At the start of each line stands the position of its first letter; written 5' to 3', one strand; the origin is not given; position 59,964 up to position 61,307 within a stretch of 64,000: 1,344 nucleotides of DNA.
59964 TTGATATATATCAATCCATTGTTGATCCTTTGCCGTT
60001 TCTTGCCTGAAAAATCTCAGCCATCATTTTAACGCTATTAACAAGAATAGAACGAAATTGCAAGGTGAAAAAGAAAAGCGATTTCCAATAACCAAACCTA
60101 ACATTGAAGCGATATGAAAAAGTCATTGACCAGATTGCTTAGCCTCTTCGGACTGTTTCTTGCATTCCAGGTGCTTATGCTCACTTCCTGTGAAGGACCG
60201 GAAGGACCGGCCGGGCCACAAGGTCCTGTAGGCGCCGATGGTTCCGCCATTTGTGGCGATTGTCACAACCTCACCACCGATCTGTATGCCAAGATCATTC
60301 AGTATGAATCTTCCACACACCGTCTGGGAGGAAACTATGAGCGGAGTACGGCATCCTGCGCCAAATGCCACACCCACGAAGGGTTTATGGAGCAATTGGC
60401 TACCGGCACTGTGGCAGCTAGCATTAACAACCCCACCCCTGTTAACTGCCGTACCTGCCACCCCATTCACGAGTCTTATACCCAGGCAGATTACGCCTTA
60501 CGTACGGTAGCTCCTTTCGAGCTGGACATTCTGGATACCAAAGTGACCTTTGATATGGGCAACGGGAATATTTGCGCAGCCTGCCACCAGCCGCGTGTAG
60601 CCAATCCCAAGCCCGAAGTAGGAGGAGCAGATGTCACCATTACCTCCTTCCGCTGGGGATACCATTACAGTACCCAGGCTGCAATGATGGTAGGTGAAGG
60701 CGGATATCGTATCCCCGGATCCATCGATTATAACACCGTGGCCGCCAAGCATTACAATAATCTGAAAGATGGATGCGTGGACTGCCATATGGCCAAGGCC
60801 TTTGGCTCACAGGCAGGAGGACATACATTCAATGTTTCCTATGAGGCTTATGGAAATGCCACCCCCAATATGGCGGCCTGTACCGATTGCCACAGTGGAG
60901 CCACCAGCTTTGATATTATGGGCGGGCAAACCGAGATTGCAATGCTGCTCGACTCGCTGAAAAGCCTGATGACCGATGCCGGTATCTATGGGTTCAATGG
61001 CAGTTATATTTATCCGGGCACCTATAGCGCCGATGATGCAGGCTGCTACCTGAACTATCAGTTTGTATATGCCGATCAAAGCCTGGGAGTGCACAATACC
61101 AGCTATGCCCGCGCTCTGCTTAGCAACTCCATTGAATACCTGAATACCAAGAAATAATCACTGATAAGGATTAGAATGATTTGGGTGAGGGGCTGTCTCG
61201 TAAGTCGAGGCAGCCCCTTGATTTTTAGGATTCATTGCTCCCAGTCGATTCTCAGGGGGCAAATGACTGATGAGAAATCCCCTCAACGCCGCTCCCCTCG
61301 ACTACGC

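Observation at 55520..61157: FNR-controlled multiheme / cytochrome b / small OM-barrel cluster with no recognisable catalytic subunit - candidate undescribed electron-transfer system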

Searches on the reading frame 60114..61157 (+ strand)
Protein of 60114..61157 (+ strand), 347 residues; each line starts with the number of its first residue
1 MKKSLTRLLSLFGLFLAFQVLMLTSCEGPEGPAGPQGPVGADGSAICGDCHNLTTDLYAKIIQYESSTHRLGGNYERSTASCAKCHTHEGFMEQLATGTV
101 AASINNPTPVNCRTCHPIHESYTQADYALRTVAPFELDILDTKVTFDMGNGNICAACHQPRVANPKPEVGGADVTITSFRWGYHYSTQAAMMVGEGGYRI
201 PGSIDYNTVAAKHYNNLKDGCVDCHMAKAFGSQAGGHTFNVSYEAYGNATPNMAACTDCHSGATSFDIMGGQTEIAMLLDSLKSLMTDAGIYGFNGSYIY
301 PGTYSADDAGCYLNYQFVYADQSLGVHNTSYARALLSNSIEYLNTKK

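Call 3: search_protein_families(library=pfam, proteins=[window:60114-61157:+], max_evalue=0.1)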
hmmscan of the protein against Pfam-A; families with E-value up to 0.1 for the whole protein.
window:60114-61157:+ (347 aa): 7 families
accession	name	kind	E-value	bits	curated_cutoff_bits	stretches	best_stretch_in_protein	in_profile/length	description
PF22113.1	Mtrc-MtrF_II-IV_dom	-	1e-12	48.4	30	3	152-264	29-131/176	Outer membrane cytochrome MtrC/MtrF-like, domains II/IV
PF14522.11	Cytochrome_C7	-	2.5e-12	46.8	24.8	2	212-267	7-55/67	Cytochrome c7 and related cytochrome c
PF14537.11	Cytochrom_c3_2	-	2.2e-06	28.5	25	1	46-122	8-70/79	Cytochrome c3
PF02335.20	Cytochrom_C552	-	0.00071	19.1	24.1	0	216-262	85-134/438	Cytochrome c552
PF09699.15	Paired_CXXCH_1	-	0.006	16.7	20.6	0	39-52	24-37/41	Doubled CXXCH motif (Paired_CXXCH_1)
PF22678.1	Cytochrom_c_NrfB-like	-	0.026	15.5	27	1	47-122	1-71/89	Cytochrome c-type protein NrfB-like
PF03264.19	Cytochrom_NNT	-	0.064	13.4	24.1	0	45-99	37-85/174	NapC/NirT cytochrome c family, N-terminal region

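Call 4: search_protein_families(library=ncbifam, proteins=[window:60114-61157:+], max_evalue=0.1)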
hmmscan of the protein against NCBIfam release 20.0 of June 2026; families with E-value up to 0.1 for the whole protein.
window:60114-61157:+ (347 aa): 6 families
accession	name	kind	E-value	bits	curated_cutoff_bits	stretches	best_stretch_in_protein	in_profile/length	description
NF008659.0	PRK11659.1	equivalog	2.2e-05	24.2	184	1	78-161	45-120/188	cytochrome c nitrite reductase pentaheme subunit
TIGR03146.1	cyt_nit_nrfB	equivalog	5.9e-05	23.4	166.6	1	79-161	11-94/145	cytochrome c nitrite reductase pentaheme subunit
TIGR01905.1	paired_CXXCH_1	subfamily_domain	0.0016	18.3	25.2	0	111-122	8-19/41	doubled CXXCH domain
TIGR01904.2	GSu_C4xC__C2xCH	domain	0.0039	16.9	27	1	68-124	10-64/73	CxxxxCH/CxxCH domain c-type cytochrome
NF045713.1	CxxCH_16_HmcA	equivalog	0.0061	15.2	400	0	46-122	320-392/541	sulfate respiration complex hexadecaheme cytochrome HmcA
TIGR03153.1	cytochr_NrfH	equivalog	0.061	13.4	134.2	0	43-97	27-70/138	cytochrome c nitrite reductase small subunit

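Call 9: search_solved_structures(query=window:60114-61157:+, max_evalue=1)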
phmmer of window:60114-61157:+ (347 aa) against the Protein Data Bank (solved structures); distinct sequences matched with E-value up to 1: 10.
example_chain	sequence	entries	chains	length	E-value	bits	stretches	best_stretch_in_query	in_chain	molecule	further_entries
6i5b_A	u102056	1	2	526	2.2e-05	26.8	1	220-338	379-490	Uncharacterized protein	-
2rf7_A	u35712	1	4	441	0.14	14.3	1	29-122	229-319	Cytochrome c-552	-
28pb_A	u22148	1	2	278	0.18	13.9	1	219-265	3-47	Cytochrome c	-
4wjy_A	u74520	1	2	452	0.22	13.6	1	30-121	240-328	Cytochrome c-552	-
4fas_A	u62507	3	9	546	0.27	13.3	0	80-159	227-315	Hydroxylamine oxidoreductase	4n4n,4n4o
6wb9_3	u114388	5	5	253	0.28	13.3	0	10-67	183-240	ER membrane protein complex subunit 3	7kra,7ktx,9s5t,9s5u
1gu6_A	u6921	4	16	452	0.3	13.2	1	42-120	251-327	CYTOCHROME C552 | Cytochrome c-552 | Cytochrome c nitrite reductase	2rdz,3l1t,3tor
6m0p_A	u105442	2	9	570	0.31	13.1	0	80-159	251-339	Aerobic hydroxylamine oxidoreductase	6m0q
1fgj_A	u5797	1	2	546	0.35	13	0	80-159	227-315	HYDROXYLAMINE OXIDOREDUCTASE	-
8bcx_A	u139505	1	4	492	0.93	11.6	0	43-89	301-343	Nitrite reductase (cytochrome; ammonia-forming)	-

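Call 29: find_homologous_proteins(query=window:60114-61157:+, max_evalue=0.001)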
Query window:60114-61157:+ (347 aa): 529 proteins with E <= 0.001 among 3545 candidates; the best 120 are listed.
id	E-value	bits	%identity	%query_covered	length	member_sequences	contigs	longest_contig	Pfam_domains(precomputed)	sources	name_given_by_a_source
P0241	1.4e-216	736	90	100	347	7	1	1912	PF14537.12,PF14522.12,PF22113.2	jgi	jgi:hypothetical protein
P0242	5.9e-165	566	70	100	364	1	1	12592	PF14537.12,PF14522.12,PF22113.2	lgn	-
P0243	4.8e-135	468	62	98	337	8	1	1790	PF09699.16,PF14522.12,PF22113.2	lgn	-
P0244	2.5e-124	433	58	99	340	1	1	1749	PF14537.12,PF14522.12,PF22113.2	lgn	-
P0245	6.0e-117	409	55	99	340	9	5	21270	PF14537.12,PF14522.12,PF22113.2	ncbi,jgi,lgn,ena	-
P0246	6.5e-117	408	57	98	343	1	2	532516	PF14537.12,PF14522.12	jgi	jgi:hypothetical protein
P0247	2.0e-115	404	55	99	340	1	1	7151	PF09699.16,PF14537.12,PF14522.12,PF22113.2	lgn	-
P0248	1.3e-111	391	51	100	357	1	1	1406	PF09699.16,PF14522.12,PF22113.2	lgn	-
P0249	5.0e-109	382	54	98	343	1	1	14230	PF14522.12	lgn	-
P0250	1.6e-103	364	50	97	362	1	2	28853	PF01391.24,PF14537.12,PF14522.12,PF22113.2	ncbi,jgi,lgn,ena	-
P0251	7.2e-98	346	46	99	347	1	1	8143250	PF14537.12,PF14522.12,PF22113.2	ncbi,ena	-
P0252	1.1e-97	345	47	99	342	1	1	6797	PF14522.12,PF22113.2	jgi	jgi:hypothetical protein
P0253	2.7e-97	344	52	86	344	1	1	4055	PF09699.16,PF14537.12,PF22678.2,PF14522.12,PF22113.2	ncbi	-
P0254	6.7e-97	343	47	97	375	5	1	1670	PF01391.24,PF09699.16,PF14537.12,PF14522.12,PF22113.2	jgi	-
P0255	1.6e-96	341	47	97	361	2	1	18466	PF01391.24,PF14537.12,PF14522.12,PF22113.2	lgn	-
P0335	9.2e-84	299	46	99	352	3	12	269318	PF14537.12,PF14522.12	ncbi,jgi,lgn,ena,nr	ncbi:MAG TPA: hypothetical protein PLC04_01195 [Candidatus Kapabacteria bacterium]|jgi:hypothetical 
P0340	1.5e-83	299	44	97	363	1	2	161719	PF14522.12,PF22113.2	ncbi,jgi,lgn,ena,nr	ncbi:MAG: collagen-like protein [Gemmatimonadota bacterium]|nr:collagen-like protein [Gemmatimonadot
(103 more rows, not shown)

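Call 33: find_encoding_contigs(protein=P0251, flank=10000, max_places=2)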
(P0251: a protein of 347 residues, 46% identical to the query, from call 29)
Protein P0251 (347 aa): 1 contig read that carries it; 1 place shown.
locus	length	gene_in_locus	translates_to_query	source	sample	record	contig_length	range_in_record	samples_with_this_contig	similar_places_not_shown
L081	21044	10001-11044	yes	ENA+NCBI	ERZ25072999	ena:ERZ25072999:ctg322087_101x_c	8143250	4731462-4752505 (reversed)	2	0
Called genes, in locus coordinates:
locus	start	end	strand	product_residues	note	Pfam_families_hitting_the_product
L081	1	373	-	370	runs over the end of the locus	PF02746:MR_MLE_N, PF13378:MR_MLE_C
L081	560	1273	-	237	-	PF03737:RraA-like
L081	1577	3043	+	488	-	PF13442:Cytochrome_CBB3, PF07995:GSDH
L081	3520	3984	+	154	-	PF00903:Glyoxalase (faint)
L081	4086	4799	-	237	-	PF00027:cNMP_binding, PF13545:HTH_Crp_2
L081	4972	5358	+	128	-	-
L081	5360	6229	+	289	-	PF19089:DUF5777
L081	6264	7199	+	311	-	PF13247:Fer4_11, PF12838:Fer4_7 (weak), PF14697:Fer4_21 (weak), PF25160:LdpA_Fe-S-bd (weak), PF00037:Fer4 (weak), PF12797:Fer4_2 (weak), PF12837:Fer4_6 (weak), PF13187:Fer4_9 (weak), +2 more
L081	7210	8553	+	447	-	PF03916:NrfD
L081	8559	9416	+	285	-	-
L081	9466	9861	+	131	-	PF00034:Cytochrom_C, PF13442:Cytochrome_CBB3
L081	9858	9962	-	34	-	-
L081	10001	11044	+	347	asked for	PF14522:Cytochrome_C7 (faint), PF22113:Mtrc-MtrF_II-IV_dom (faint), PF14537:Cytochrom_c3_2 (faint)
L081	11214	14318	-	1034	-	PF05140:ResB, PF01578:Cytochrom_C_asm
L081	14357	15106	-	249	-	-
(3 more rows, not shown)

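Call 36: predict_structure(alignment_id=A3)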
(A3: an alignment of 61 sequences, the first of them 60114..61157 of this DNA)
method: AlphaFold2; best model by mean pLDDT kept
length: 347 residues; sequences in the alignment: 61
mean_pLDDT: 90.5   pTM: 0.81
mean pLDDT of the five models: 90.5, 90.5, 89.1, 89.0, 87.9
residues with pLDDT >= 90: 260; 70-90: 61; 50-70: 23; < 50: 3
segments of 3 or more residues with pLDDT < 50: 42-44
pLDDT, mean of each block of 10 residues (from residue 1): 84 92 73 61 52 81 89 81 92 94 93 92 89 94 94 94 93 97 91 97 97 96 91 92 93 94 96 98 98 95 98 98 97 99 96
secondary structure, 60 per line:
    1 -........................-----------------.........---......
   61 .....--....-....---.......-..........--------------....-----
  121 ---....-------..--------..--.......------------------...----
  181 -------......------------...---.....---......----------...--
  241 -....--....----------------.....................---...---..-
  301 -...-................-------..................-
elements in order: H2-25 H43-51 H55-65 H68-71 H73-76 H80-86 H88-97 H112-115 H124-127 H149-155 E174-176 H188-193 H212-216 H220-225 E242-245 E248-251 H268-288 E292-294 E302-304 H306-321 H329-346

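Call 40: fold_search(model_id=the predicted structure, library=pdb)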
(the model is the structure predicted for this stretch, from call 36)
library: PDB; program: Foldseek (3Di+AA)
matches with E <= 10: 20; with E <= 0.001: 2
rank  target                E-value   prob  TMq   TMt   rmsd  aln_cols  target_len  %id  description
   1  6i5b_A                8.9e-06  1.00  0.47  0.35   6.0       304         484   21  Crystal Structure of Outer Cell Wall Cytochrome OcwA (released 2019-09-25)
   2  6i5b_B                1.1e-05  1.00  0.50  0.37   5.8       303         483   23  Crystal Structure of Outer Cell Wall Cytochrome OcwA (released 2019-09-25)
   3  6v0a_C                8.3e-03  0.97  0.38  0.31  10.4       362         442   14  Crystal structure of cytochrome c nitrite reductase from the bacterium Geobacter lovleyi with bound sulfate (released 2020-06-17)
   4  3ttb_A                1.5e-02  0.92  0.35  0.25  11.0       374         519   14  Structure of the Thioalkalivibrio paradoxus cytochrome c nitrite reductase in complex with sulfite (released 2011-10-05)
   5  3rkh_A                1.6e-02  0.90  0.35  0.25  11.1       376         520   14  Structure of the Thioalkalivibrio nitratireducens cytochrome c nitrite reductase in a complex with nitrite (full occup (released 2011-06-15)
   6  3mmo_A                1.6e-02  0.89  0.34  0.25  10.7       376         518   15  Structure of the Thioalkalivibrio nitratireducens cytochrome c nitrite reductase in complex with cyanide (released 2010-09-29)
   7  2j7a_B                2.1e-02  0.85  0.34  0.25  11.0       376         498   14  Crystal structure of cytochrome c nitrite reductase NrfHA complex from Desulfovibrio vulgaris (released 2006-12-06)
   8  8rv0                  2.2e-02  0.80  0.33  0.25  10.9       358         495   14  Crystal structure of octaheme nitrite reductase from Trichlorobacter ammonificans in complex with nitrite (released 2024-03-27)
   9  3sxq_B                2.3e-02  0.82  0.33  0.24  11.8       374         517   13  Structure of a hexameric multiheme c nitrite reductase from the extremophile bacterium Thiolkalivibrio paradoxus (released 2012-09-26)
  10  6v0a_E                2.6e-02  0.90  0.38  0.31  10.9       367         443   16  Crystal structure of cytochrome c nitrite reductase from the bacterium Geobacter lovleyi with bound sulfate (released 2020-06-17)
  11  6v0a_F                3.4e-02  0.85  0.37  0.31  10.5       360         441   16  Crystal structure of cytochrome c nitrite reductase from the bacterium Geobacter lovleyi with bound sulfate (released 2020-06-17)
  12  2j7a_K                3.8e-02  0.77  0.33  0.24  11.5       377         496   14  Crystal structure of cytochrome c nitrite reductase NrfHA complex from Desulfovibrio vulgaris (released 2006-12-06)
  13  4wjy_A                3.6e-01  0.44  0.37  0.30  10.8       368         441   12  Esherichia coli nitrite reductase NrfA H264N (released 2015-03-11)
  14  1qdb_A                4.5e-01  0.30  0.38  0.29  14.6       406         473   14  CYTOCHROME C NITRITE REDUCTASE (released 1999-08-18)
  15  4rkn_B                7.3e-01  0.25  0.22  0.13  12.2       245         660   12  Wolinella succinogenes octaheme sulfite reductase MccA, form II (released 2015-02-04)
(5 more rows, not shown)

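Call 50: find_encoding_contigs(protein=P0340, flank=10000, max_places=1)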
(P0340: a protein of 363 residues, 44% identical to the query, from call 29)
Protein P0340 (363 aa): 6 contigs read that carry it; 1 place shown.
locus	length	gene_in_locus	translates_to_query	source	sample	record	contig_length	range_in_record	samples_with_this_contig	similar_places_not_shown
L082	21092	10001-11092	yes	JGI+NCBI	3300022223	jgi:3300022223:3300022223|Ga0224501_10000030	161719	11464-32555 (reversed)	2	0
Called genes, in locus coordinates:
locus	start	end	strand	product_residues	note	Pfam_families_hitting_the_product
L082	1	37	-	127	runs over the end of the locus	PF00856:SET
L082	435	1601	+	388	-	-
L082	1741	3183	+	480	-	PF10090:HPTransfase (faint), PF00512:HisKA, PF02518:HATPase_c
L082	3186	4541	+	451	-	PF00072:Response_reg, PF00158:Sigma54_activat, PF14532:Sigma54_activ_2, PF20030:bpMoxR (weak), PF00004:AAA (weak), PF07728:AAA_5, PF25601:AAA_lid_14, PF02954:HTH_8, +1 more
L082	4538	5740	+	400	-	PF14537:Cytochrom_c3_2 (faint), PF02085:Cytochrom_CIII (faint), PF09699:Paired_CXXCH_1 (faint), PF14522:Cytochrome_C7 (faint), PF22678:Cytochrom_c_NrfB-like (faint)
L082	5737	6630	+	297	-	PF01292:Ni_hydr_CYTB (faint)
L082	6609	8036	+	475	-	PF02085:Cytochrom_CIII (faint), PF14537:Cytochrom_c3_2 (faint), PF14522:Cytochrome_C7 (weak)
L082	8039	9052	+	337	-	PF11383:DUF3187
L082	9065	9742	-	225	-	-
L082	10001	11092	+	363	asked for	PF14522:Cytochrome_C7 (faint), PF22113:Mtrc-MtrF_II-IV_dom (faint)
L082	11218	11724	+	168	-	PF13474:SnoaL_3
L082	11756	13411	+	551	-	PF08409:TMTC_DUF1736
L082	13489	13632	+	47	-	-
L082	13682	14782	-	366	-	PF04909:Amidohydro_2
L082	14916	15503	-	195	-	PF13302:Acetyltransf_3, PF00583:Acetyltransf_1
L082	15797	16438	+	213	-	-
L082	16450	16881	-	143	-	PF00903:Glyoxalase (weak)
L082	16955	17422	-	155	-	PF05163:DinB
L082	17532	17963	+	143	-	PF03473:MOSC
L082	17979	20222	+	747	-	PF19313:DUF5916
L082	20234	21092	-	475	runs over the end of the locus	PF00158:Sigma54_activat (faint), PF13191:AAA_16 (weak), PF00004:AAA, PF07724:AAA_2, PF07728:AAA_5, PF13401:AAA_22 (faint), PF10431:ClpB_D2-small, PF00072:Response_reg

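Call 51: find_encoding_contigs(protein=P0335, flank=10000, max_places=1)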
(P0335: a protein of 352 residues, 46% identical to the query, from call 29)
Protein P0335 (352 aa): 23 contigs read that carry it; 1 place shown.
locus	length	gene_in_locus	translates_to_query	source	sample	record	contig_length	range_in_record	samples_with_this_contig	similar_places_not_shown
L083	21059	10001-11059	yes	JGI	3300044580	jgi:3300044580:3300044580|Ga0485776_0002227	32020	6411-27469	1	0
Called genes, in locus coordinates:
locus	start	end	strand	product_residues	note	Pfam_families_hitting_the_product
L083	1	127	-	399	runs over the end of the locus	PF13742:tRNA_anti_2, PF01336:tRNA_anti-codon, PF02601:Exonuc_VII_L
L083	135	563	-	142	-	-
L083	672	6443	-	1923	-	PF20009:GEVED (weak), PF18962:Por_Secre_tail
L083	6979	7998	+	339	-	PF00154:RecA_N, PF08423:Rad51, PF06745:ATPase (weak), PF27531:MT3502_N (weak), PF13479:AAA_24 (faint), PF21096:RecA_C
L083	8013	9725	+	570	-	PF02463:SMC_N, PF13175:AAA_15 (weak), PF13476:AAA_23, PF13304:AAA_21 (faint)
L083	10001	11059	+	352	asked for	PF14522:Cytochrome_C7 (faint), PF14537:Cytochrom_c3_2 (faint)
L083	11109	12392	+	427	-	-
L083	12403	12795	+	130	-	-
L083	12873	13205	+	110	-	PF00034:Cytochrom_C (weak)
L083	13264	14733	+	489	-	PF22113:Mtrc-MtrF_II-IV_dom (faint), PF22678:Cytochrom_c_NrfB-like (faint), PF02085:Cytochrom_CIII (faint), PF09699:Paired_CXXCH_1 (faint), PF14522:Cytochrome_C7 (faint), PF14537:Cytochrom_c3_2 (faint)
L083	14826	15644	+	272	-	PF01292:Ni_hydr_CYTB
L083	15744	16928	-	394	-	PF00162:PGK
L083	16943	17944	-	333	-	PF00044:Gp_dh_N, PF02800:Gp_dh_C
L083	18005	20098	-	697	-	-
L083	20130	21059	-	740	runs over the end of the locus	PF01138:RNase_PH, PF03725:RNase_PH_C, PF03726:PNPase, PF01138:RNase_PH, PF00013:KH_1, PF00575:S1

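Call 58: search_protein_families(library=pfam, proteins=[L083:11109-12392:+, L083:12403-12795:+, L083:13264-14733:+, L083:14826-15644:+, L082:4538-5740:+, L082:6609-8036:+, L082:9065-9742:-], max_evalue=0.01)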
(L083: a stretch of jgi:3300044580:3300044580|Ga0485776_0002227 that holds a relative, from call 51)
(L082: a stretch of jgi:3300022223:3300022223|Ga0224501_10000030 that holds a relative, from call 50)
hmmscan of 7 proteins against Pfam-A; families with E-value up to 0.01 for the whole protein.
L083:11109-12392:+ (427 aa): 0 families

L083:12403-12795:+ (130 aa): 1 family
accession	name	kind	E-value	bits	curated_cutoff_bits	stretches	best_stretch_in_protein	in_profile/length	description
PF22297.1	PccH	-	0.0069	16.9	24.4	0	49-73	1-26/133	PccH Cytochrome c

L083:13264-14733:+ (489 aa): 5 families
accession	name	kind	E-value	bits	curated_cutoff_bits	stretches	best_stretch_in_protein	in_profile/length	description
PF14522.11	Cytochrome_C7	-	1e-17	64.1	24.8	4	33-102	12-67/67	Cytochrome c7 and related cytochrome c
PF14537.11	Cytochrom_c3_2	-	1.9e-13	51.1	25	2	69-161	4-79/79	Cytochrome c3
PF09699.15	Paired_CXXCH_1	-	1.9e-08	34.3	20.6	1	253-285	9-36/41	Doubled CXXCH motif (Paired_CXXCH_1)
PF02085.21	Cytochrom_CIII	-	6.4e-08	33.3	22.9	1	61-160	20-101/101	Class III cytochrome C family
PF22678.1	Cytochrom_c_NrfB-like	-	2.2e-07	31.7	27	1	37-103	1-67/89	Cytochrome c-type protein NrfB-like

L083:14826-15644:+ (272 aa): 1 family
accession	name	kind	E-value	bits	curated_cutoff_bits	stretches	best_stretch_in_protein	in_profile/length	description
PF01292.26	Ni_hydr_CYTB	-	8e-16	58.8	30.1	1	13-168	40-179/179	Prokaryotic cytochrome b561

L082:4538-5740:+ (400 aa): 6 families
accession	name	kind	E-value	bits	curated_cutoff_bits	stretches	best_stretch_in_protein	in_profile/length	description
PF14522.11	Cytochrome_C7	-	1.2e-15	57.6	24.8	2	64-117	12-66/67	Cytochrome c7 and related cytochrome c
PF09699.15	Paired_CXXCH_1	-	8.6e-12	45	20.6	3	230-271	1-38/41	Doubled CXXCH motif (Paired_CXXCH_1)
PF14537.11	Cytochrom_c3_2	-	4e-09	37.2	25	0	237-327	8-78/79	Cytochrome c3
PF02085.21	Cytochrom_CIII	-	5.4e-08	33.5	22.9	2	60-120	25-85/101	Class III cytochrome C family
PF22678.1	Cytochrom_c_NrfB-like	-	6.8e-06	26.9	27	1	135-173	30-72/89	Cytochrome c-type protein NrfB-like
PF13435.11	Cytochrome_C554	-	0.00021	22.6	20.8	0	88-166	1-83/84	Cytochrome c554 and c-prime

L082:6609-8036:+ (475 aa): 4 families
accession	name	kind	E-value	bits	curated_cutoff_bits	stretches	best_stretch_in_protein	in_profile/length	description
PF14522.11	Cytochrome_C7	-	1.7e-17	63.4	24.8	2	156-214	12-66/67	Cytochrome c7 and related cytochrome c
PF14537.11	Cytochrom_c3_2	-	8.2e-12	45.9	25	1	63-149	5-79/79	Cytochrome c3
PF02085.21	Cytochrom_CIII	-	1.9e-11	44.6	22.9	3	173-264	17-101/101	Class III cytochrome C family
PF22113.1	Mtrc-MtrF_II-IV_dom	-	3.3e-05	23.9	30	0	205-250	4-42/176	Outer membrane cytochrome MtrC/MtrF-like, domains II/IV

L082:9065-9742:- (225 aa): 0 families
